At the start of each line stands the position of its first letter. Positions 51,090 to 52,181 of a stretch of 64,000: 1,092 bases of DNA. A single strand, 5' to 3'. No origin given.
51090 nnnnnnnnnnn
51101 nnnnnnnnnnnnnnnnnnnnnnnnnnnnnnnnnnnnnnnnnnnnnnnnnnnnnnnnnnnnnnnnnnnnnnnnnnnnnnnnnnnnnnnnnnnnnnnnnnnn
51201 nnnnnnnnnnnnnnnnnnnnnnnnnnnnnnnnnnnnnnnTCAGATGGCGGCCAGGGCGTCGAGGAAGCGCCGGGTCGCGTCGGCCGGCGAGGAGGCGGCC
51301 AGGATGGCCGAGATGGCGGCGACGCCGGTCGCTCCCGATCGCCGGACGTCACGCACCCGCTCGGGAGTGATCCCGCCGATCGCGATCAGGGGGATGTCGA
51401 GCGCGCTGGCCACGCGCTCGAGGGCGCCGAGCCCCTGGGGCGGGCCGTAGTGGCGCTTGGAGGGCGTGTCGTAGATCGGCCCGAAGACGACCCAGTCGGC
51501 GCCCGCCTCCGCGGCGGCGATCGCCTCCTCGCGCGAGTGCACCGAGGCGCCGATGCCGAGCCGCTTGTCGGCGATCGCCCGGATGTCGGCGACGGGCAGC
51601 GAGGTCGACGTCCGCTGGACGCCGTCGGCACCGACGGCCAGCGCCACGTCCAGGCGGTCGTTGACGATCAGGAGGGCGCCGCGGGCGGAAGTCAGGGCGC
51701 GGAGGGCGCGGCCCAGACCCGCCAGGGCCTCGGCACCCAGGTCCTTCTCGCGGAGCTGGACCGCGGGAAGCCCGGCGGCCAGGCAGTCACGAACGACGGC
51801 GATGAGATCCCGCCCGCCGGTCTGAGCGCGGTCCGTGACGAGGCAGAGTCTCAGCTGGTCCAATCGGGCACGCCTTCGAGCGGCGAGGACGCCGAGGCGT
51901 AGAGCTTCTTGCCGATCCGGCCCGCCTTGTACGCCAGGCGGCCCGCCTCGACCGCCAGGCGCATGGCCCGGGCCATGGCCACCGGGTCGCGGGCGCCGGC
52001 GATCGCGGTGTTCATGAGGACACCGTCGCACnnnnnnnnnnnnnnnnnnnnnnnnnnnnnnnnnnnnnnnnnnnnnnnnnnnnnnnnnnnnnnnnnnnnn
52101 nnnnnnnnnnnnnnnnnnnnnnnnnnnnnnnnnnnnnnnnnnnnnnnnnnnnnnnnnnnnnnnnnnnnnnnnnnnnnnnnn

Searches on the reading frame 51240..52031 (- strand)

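Call 26: search_protein_families(library=pfam, proteins=[window:51240-52031:-])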
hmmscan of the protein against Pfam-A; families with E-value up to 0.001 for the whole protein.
window:51240-52031:- (263 aa): 2 families
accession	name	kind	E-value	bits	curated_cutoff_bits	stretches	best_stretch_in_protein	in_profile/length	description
PF02581.23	TMP-TENI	-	4.7e-54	182.9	27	1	62-243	1-180/180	Thiamine monophosphate synthase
PF03060.21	NMO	-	4.7e-05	23.4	28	1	156-247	135-229/331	Nitronate monooxygenase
